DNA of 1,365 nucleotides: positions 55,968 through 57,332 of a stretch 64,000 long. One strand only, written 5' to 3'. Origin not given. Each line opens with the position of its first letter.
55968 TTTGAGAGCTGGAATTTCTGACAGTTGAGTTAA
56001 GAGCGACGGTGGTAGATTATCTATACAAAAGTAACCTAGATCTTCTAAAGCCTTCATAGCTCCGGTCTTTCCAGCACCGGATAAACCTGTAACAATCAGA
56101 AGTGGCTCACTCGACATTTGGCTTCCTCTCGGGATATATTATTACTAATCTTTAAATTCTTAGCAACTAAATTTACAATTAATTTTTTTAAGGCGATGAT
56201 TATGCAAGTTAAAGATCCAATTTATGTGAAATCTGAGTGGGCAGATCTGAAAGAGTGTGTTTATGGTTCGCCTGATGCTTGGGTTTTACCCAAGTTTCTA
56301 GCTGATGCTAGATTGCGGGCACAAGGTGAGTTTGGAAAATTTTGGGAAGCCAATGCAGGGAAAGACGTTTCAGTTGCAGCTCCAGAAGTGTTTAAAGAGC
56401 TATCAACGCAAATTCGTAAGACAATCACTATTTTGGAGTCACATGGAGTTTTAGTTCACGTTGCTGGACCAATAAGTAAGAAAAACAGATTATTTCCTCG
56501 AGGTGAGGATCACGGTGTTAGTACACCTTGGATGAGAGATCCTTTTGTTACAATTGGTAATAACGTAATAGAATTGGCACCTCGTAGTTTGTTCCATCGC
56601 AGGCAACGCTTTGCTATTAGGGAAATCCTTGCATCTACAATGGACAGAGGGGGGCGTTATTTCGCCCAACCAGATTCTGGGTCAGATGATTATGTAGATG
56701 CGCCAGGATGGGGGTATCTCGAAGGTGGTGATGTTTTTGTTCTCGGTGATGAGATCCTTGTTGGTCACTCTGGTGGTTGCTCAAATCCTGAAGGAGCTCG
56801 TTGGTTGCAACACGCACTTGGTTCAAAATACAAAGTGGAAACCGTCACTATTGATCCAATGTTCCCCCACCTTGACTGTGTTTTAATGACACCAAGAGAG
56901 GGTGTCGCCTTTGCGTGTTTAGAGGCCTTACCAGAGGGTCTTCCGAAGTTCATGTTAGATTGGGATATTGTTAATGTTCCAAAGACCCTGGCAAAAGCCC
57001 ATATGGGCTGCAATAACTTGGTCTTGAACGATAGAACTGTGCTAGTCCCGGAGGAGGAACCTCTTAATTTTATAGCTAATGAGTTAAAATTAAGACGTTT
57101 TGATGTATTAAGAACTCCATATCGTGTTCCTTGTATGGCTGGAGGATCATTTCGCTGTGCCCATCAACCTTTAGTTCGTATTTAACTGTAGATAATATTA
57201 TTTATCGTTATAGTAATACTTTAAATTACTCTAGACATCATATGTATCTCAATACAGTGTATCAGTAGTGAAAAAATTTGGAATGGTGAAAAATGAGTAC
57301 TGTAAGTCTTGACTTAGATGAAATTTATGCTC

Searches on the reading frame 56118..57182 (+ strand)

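Call 56: search_protein_families(library=pfam, proteins=[window:56118-57182:+], max_evalue=1)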
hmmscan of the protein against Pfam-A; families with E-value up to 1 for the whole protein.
window:56118-57182:+ (355 aa): 1 family
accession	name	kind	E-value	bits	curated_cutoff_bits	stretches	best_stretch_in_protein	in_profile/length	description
PF02274.22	ADI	-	0.0035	16.9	22.8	1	195-254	180-244/377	Arginine deiminase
